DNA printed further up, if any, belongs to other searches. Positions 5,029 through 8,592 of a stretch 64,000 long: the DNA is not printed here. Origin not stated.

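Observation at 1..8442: Operon A: five translationally coupled secreted proteins with no recognisable family - candidate undescribed extracellular or cell-surface system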

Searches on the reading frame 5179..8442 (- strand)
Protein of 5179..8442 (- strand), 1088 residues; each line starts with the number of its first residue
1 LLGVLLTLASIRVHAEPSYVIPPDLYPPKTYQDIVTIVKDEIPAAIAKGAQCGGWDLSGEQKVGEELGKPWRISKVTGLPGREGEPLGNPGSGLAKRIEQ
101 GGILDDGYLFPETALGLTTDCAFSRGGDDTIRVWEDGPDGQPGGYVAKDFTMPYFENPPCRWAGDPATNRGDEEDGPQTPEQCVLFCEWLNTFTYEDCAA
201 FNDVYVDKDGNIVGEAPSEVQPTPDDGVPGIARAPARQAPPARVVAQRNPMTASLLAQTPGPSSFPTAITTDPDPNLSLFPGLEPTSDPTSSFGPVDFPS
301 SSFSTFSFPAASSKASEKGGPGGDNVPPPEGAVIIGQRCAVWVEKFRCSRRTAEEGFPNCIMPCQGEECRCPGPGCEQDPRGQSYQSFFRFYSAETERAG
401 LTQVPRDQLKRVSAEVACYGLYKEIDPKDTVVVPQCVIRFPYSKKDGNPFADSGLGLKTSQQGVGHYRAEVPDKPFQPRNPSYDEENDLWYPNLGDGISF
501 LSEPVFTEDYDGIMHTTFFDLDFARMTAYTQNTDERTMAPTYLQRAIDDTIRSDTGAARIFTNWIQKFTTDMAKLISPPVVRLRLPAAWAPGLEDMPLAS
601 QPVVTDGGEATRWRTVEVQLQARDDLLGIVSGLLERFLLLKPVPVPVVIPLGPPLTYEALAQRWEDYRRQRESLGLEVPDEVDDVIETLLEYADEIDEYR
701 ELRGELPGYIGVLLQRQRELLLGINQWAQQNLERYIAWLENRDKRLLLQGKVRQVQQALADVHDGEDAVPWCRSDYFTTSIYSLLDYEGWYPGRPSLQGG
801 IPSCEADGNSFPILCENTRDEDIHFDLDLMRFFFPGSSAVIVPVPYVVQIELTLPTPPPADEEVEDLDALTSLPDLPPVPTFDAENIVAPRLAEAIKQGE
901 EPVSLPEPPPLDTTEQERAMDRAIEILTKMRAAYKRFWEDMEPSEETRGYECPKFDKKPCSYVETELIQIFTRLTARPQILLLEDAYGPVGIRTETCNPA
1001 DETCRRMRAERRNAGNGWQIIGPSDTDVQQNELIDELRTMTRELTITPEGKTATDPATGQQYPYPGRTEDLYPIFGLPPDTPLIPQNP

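Call 5: search_protein_families(library=pfam, proteins=[window:5179-8442:-], max_evalue=1)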
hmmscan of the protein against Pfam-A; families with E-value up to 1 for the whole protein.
window:5179-8442:- (1088 aa): 1 family
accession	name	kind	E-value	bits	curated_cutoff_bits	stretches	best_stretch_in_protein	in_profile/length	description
PF19586.5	DUF6093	-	0.11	13.3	27.9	0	1038-1063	7-32/117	Family of unknown function (DUF6093)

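Call 6: search_protein_families(library=ncbifam, proteins=[window:5179-8442:-], max_evalue=1)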
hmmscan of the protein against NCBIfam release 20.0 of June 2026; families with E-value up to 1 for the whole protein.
window:5179-8442:- (1088 aa): 0 families

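Call 13: search_solved_structures(query=window:5179-8442:-, max_evalue=1)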
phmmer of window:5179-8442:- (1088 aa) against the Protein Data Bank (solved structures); distinct sequences matched with E-value up to 1: 2.
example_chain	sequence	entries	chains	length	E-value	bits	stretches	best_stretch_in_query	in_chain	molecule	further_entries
1env_A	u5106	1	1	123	0.17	12.5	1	677-786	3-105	HIV-1 ENVELOPE PROTEIN CHIMERA CONSISTING OF A FRAGMENT OF GCN4 ZIPPER CLONED N-TERMINAL T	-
8a22_Yj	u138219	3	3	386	0.46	11.1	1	161-247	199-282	mS115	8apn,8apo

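Call 27: search_solved_structures(query=A4, max_evalue=10)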
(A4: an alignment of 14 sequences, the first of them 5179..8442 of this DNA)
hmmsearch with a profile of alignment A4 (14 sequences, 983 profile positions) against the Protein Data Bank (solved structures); distinct sequences matched with E-value up to 10: 2.
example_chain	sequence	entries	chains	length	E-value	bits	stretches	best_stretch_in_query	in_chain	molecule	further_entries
9kns_A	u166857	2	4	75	0.3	12.4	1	796-839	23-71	Protein Hook homolog 3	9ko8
6pi9_A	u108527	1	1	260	1.1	10.5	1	576-646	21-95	16S rRNA (guanine(1405)-N(7))-methyltransferase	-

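Call 34: search_protein_families(library=pfam, alignment_id=A4, max_evalue=0.01)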
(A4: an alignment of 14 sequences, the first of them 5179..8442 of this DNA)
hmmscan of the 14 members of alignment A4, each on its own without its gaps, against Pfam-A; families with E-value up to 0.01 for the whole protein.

A. member 1, window:5179-8442:- (1088 aa): 0 families

B. families by the number of members that match (of 14 scanned): 1 family
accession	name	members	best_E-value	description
PF19963.4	VMAP-M1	1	0.0066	vWA-MoxR associated protein middle region (VMAP-M) 1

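Call 37: find_homologous_proteins(query=A4, max_evalue=0.001)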
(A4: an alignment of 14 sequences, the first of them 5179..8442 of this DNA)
Query A4 (14 sequences) (1088 aa, profile of the alignment): 31 proteins with E <= 0.001 among 8000 candidates.
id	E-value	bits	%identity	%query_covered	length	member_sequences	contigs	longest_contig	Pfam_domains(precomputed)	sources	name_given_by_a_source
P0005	0.0e+0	1262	27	69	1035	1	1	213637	-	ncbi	-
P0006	0.0e+0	1155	27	70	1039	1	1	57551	-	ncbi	-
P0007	0.0e+0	1124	100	100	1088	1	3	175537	-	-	-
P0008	0.0e+0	1121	78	99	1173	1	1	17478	-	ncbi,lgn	-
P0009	0.0e+0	1093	31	66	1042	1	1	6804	-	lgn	-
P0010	0.0e+0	1035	30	63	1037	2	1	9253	-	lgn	-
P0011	0.0e+0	1022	31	69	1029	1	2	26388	-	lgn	-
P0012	0.0e+0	1019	31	67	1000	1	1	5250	-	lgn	-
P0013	3.9e-297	1007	37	68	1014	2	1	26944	-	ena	-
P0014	4.7e-294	997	36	47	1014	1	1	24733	-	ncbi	-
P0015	3.9e-293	994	31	66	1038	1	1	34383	-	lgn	-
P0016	2.3e-262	892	32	70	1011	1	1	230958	-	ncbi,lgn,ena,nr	ncbi:MAG: hypothetical protein Greene041619_471 [Candidatus Peregrinibacteria bacterium Greene0416_1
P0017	2.8e-260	885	39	62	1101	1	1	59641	-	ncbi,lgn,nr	ncbi:MAG: hypothetical protein JWM56_439 [Candidatus Peribacteria bacterium]|nr:hypothetical protein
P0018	1.3e-256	873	34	69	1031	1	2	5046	-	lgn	-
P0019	8.8e-250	850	34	68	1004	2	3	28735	-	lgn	-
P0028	1.9e-204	700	35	30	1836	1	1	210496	-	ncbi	-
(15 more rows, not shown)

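Call 56: predict_structure(alignment_id=A7)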
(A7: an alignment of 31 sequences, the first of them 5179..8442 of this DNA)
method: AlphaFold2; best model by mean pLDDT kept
length: 1088 residues; sequences in the alignment: 31
mean_pLDDT: 71.3   pTM: 0.63
mean pLDDT of the five models: 71.3, 70.7, 69.2, 67.7, 66.8
residues with pLDDT >= 90: 217; 70-90: 442; 50-70: 234; < 50: 195
segments of 3 or more residues with pLDDT < 50: 1-16, 227-324, 469-476, 495-499, 524-528, 530-532, 598-613, 833-837, 1006-1026, 1077-1088
pLDDT, mean of each block of 10 residues (from residue 1): 44 50 69 74 68 77 91 96 91 88 91 95 82 88 89 84 59 70 92 91 89 85 54 31 28 26 28 31 33 29 27 31 57 89 91 86 92 86 91 95 88 94 90 91 61 75 67 50 62 49 61 57 49 52 73 79 86 77 68 58 43 57 71 69 77 89 91 86 88 88 77 75 80 85 87 88 71 88 90 68 76 71 67 51 76 84 77 83 67 57 75 88 93 89 87 88 96 92 74 51 47 33 48 70 75 77 63 53 37
secondary structure, 60 per line:
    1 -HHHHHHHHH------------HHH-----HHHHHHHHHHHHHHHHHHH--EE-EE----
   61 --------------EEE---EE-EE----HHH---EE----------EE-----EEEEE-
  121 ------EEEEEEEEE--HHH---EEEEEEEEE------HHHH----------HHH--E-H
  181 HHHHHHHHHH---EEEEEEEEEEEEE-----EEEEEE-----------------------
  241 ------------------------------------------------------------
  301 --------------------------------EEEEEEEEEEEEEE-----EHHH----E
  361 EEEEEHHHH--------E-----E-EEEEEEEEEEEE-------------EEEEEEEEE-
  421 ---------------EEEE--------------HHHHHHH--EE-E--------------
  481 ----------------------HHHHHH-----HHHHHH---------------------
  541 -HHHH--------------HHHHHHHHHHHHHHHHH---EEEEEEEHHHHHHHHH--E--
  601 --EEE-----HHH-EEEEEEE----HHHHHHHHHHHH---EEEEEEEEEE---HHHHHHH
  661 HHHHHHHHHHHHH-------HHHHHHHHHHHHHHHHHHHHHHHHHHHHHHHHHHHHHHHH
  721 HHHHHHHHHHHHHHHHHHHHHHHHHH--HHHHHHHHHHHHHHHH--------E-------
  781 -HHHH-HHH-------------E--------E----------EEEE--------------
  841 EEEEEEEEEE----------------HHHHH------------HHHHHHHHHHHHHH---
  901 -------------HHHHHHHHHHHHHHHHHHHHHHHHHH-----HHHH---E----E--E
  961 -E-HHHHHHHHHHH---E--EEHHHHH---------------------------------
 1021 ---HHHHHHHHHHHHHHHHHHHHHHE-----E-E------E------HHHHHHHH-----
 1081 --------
elements in order (helices of 4 or more, strands of 3 or more residues): H2-10 H31-49 E75-77 E115-119 E127-135 E144-152 H159-162 H180-190 E194-206 E212-217 E333-346 E360-365 H366-369 E386-397 E411-419 E436-439 H454-460 H503-508 H514-519 H542-545 H560-576 E580-586 H587-595 E603-605 E615-621 H626-637 E641-650 H654-673 H681-746 H749-764 H782-785 E823-826 E841-850 H867-871 H884-897 H914-939 H945-948 H964-974 H983-987 H1024-1045 H1068-1075
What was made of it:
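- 7471..7764 (-): Pro/Ser/Thr-rich disordered linker of A (residues 227-324), a lineage-specific insertion. pLDDT below 50 (call 56).
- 6151..6483 (-): Long helical hairpin of A (residues 654-764; one helix spans 681-746). AlphaFold2 secondary structure, pLDDT about 75-90 (call 56).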

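Call 58: fold_search(model_id=the predicted structure, library=pdb)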
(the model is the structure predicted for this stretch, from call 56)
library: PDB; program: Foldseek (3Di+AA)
matches with E <= 10: 65; with E <= 0.001: 0
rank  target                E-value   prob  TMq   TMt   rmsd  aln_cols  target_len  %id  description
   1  6wn0_A                1.4e+00  0.18  0.04  0.18  12.1        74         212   18  The structure of a CoA-dependent acyl-homoserine lactone synthase, RpaI, with the adduct of SAH and p-coumaroyl CoA (released 2020-05-13)
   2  3ncp_D                1.9e+00  0.15  0.04  0.30   5.2        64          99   20  GlnK2 from Archaeoglobus fulgidus (released 2010-07-28)
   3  4yb6_B                2.2e+00  0.33  0.05  0.16   3.1        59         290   12  Adenosine triphosphate phosphoribosyltransferase from Campylobacter jejuni in complex with the inhibitors AMP and hist (released 2016-03-09)
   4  6wn0_B                2.2e+00  0.14  0.04  0.18  12.1        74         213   18  The structure of a CoA-dependent acyl-homoserine lactone synthase, RpaI, with the adduct of SAH and p-coumaroyl CoA (released 2020-05-13)
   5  4yb6_F                2.3e+00  0.33  0.05  0.16   3.1        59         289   12  Adenosine triphosphate phosphoribosyltransferase from Campylobacter jejuni in complex with the inhibitors AMP and hist (released 2016-03-09)
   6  4yb6_E                2.9e+00  0.28  0.05  0.16   3.1        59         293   12  Adenosine triphosphate phosphoribosyltransferase from Campylobacter jejuni in complex with the inhibitors AMP and hist (released 2016-03-09)
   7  4yb6_A                4.0e+00  0.21  0.05  0.16   3.1        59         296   12  Adenosine triphosphate phosphoribosyltransferase from Campylobacter jejuni in complex with the inhibitors AMP and hist (released 2016-03-09)
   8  6u9d_T                4.0e+00  0.15  0.05  0.19   4.0        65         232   14  Saccharomyces cerevisiae acetohydroxyacid synthase (released 2020-07-15)
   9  4yb7_I                4.2e+00  0.16  0.05  0.16   3.8        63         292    6  Adenosine triphosphate phosphoribosyltransferase from Campylobacter jejuni in complex with ATP (released 2016-03-09)
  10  6u9d_X                4.9e+00  0.13  0.05  0.18   4.0        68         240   16  Saccharomyces cerevisiae acetohydroxyacid synthase (released 2020-07-15)
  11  9s4v_C                4.9e+00  0.08  0.05  0.21   8.3        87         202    9  AcuB from Bacillus subtilis with AMP and ADP (released 2026-02-25)
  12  6u9d_H                5.1e+00  0.12  0.04  0.16   4.0        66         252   15  Saccharomyces cerevisiae acetohydroxyacid synthase (released 2020-07-15)
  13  3pej_A                5.1e+00  0.08  0.04  0.15   6.6        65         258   17  Crystal Structure of the N-terminal domain of an HSP90 from Plasmodium Falciparum, PFL1070c in the presence of Macbeci (released 2010-11-17)
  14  4yb5_E                5.4e+00  0.16  0.05  0.16   3.1        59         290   12  Adenosine triphosphate phosphoribosyltransferase from Campylobacter jejuni in complex with the allosteric inhibitor hi (released 2016-03-09)
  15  4yb5_A                5.4e+00  0.16  0.05  0.16   3.1        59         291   12  Adenosine triphosphate phosphoribosyltransferase from Campylobacter jejuni in complex with the allosteric inhibitor hi (released 2016-03-09)
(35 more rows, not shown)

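Call 66: search_protein_representatives(alignment_id=A7)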
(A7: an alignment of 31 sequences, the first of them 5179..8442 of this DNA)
Query: 31 sequences, 965 profile positions. Proteins with E-value up to 0.001 (for the whole library): 272; up to 1e-10: 239; up to 1e-30: 205. The best 150 are listed.
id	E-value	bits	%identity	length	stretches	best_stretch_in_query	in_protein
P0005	0.0e+00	1161.2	-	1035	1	4-961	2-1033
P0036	0.0e+00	1149.3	-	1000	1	1-962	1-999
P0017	0.0e+00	1107.8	-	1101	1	3-956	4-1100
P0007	0.0e+00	1098.6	-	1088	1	10-955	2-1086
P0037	0.0e+00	1098.1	-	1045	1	7-957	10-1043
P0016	0.0e+00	1095.5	-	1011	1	3-957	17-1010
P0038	0.0e+00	1094.4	-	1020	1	3-961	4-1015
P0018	0.0e+00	1085.2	-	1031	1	19-957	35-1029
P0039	0.0e+00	1075.2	-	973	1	11-957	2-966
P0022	0.0e+00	1072.8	-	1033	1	5-954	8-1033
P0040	0.0e+00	1070.6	-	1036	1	5-962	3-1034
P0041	0.0e+00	1063.8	-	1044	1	8-962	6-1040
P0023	0.0e+00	1050.7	-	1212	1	21-956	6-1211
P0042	0.0e+00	1047.1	-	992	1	46-954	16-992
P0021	0.0e+00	1039.3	-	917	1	76-956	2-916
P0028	2.4e-282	956.0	-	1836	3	225-806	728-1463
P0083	1.3e-230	784.7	-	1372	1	7-962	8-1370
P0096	1.8e-209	714.7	-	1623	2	80-937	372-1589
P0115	2.9e-193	661.1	-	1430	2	217-955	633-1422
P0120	1.4e-189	648.9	-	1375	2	9-669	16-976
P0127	1.6e-181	622.2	-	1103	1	15-952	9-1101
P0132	1.5e-174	599.1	-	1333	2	11-684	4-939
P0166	2.9e-117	409.6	-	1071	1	8-956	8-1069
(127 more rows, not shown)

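Call 67: find_encoding_contigs(protein=P0166, flank=10000, max_places=2)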
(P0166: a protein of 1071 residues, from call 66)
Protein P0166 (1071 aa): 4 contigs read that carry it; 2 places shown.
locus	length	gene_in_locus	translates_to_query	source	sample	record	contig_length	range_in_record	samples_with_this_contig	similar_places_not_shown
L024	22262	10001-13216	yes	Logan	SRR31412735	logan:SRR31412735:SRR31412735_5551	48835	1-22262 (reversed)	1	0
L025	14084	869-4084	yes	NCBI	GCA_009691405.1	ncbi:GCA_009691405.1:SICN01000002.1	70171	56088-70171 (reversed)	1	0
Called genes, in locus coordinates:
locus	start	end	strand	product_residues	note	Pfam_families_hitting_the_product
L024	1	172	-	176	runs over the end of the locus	-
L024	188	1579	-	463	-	PF00275:EPSP_synthase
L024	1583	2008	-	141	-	PF01252:Peptidase_A8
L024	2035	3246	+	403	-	PF01098:FTSW_RODA_SPOVE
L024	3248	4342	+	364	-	PF03033:Glyco_transf_28, PF13579:Glyco_trans_4_4 (weak), PF04101:Glyco_tran_28_C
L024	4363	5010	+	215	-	PF00160:Pro_isomerase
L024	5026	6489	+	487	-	PF00749:tRNA-synt_1c, PF19269:Anticodon_2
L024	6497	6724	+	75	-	-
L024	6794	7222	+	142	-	-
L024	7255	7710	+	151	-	-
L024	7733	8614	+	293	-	PF01565:FAD_binding_4, PF02873:MurB_C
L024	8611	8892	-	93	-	-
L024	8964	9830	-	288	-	PF00436:SSB, PF01336:tRNA_anti-codon (faint), PF00436:SSB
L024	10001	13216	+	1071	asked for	-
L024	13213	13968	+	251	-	-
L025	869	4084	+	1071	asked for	-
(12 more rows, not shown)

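Call 69: search_protein_families(library=pfam, proteins=[P0028, P0096, P0115, P0083, P0120, P0132], max_evalue=0.01)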
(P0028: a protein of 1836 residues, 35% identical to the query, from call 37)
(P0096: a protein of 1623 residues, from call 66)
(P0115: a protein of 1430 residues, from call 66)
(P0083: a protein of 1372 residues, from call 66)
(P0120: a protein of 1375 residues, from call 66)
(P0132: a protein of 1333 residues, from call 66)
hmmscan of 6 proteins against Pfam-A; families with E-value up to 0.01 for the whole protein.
P0028 (1836 aa): 0 families

P0096 (1623 aa): 0 families

P0115 (1430 aa): 1 family
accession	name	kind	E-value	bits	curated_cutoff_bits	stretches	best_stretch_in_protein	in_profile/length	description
PF01391.23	Collagen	-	3.8e-05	23.8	27.2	1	352-393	12-53/60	Collagen triple helix repeat (20 copies)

P0083 (1372 aa): 0 families

P0120 (1375 aa): 1 family
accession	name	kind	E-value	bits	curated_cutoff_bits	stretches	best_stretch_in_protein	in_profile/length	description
PF09496.15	CENP-O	-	0.0067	17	23.9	0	845-923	77-150/197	Cenp-O kinetochore centromere component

P0132 (1333 aa): 0 families
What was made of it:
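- Tried and rejected: Extra-long A homologues carry no informative added domains, only a collagen-like repeat (call 69).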

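Call 76: fold_search(model_id=the predicted structure, library=viral)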
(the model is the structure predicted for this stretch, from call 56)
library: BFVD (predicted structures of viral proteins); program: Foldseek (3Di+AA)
matches with E <= 10: 49; with E <= 0.001: 0
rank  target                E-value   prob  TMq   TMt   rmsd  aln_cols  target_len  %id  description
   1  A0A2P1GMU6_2          3.2e-01  0.01  0.03  0.03  43.9       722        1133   11  Replicase polyprotein 1ab [Nanhai ghost shark arterivirus]
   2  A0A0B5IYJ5            2.0e+00  0.04  0.03  0.08  34.3       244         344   15  Uncharacterized protein [Pandoravirus inopinatum]
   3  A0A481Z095            2.3e+00  0.01  0.05  0.11  24.8       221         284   13  Uncharacterized protein [Mimivirus LCMiAC01]
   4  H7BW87                2.6e+00  0.04  0.03  0.11  35.1       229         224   12  (no name in the UniProt tables at hand)
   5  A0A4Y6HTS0            2.8e+00  0.01  0.03  0.05  26.1       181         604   13  (no name in the UniProt tables at hand)
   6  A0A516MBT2            3.0e+00  0.02  0.03  0.03  31.6       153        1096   16  (no name in the UniProt tables at hand)
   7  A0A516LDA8            3.3e+00  0.04  0.09  0.14  19.1       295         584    8  (no name in the UniProt tables at hand)
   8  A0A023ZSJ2            3.3e+00  0.03  0.05  0.10  19.6       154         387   12  DNA-directed DNA polymerase (Fragment) [Bacillus phage Sand]
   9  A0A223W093            3.5e+00  0.25  0.04  0.17   3.0        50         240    8  Uncharacterized protein [Agrobacterium phage Atu_ph07]
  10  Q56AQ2                3.5e+00  0.13  0.04  0.19   9.0        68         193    9  Uncharacterized protein (Fragment) [Bacillus thuringiensis phage MZTP02]
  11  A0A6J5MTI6            3.5e+00  0.02  0.03  0.07  19.9       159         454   10  Uncharacterized protein [uncultured Caudovirales phage]
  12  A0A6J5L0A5            3.7e+00  0.02  0.04  0.03  29.2       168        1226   11  Uncharacterized protein [uncultured Caudovirales phage]
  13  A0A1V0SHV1            3.9e+00  0.08  0.04  0.13  10.2        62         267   11  Uncharacterized protein [Klosneuvirus KNV1]
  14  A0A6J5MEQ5            3.9e+00  0.04  0.03  0.04   5.5        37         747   22  Uncharacterized protein [uncultured Caudovirales phage]
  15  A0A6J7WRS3            3.9e+00  0.02  0.03  0.07  34.4       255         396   11  Uncharacterized protein [uncultured Caudovirales phage]
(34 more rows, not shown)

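Call 77: search_protein_families(library=phrogs, proteins=[window:5179-8442:-], max_evalue=0.01)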
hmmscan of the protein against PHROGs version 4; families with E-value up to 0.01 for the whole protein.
window:5179-8442:- (1088 aa): 0 families
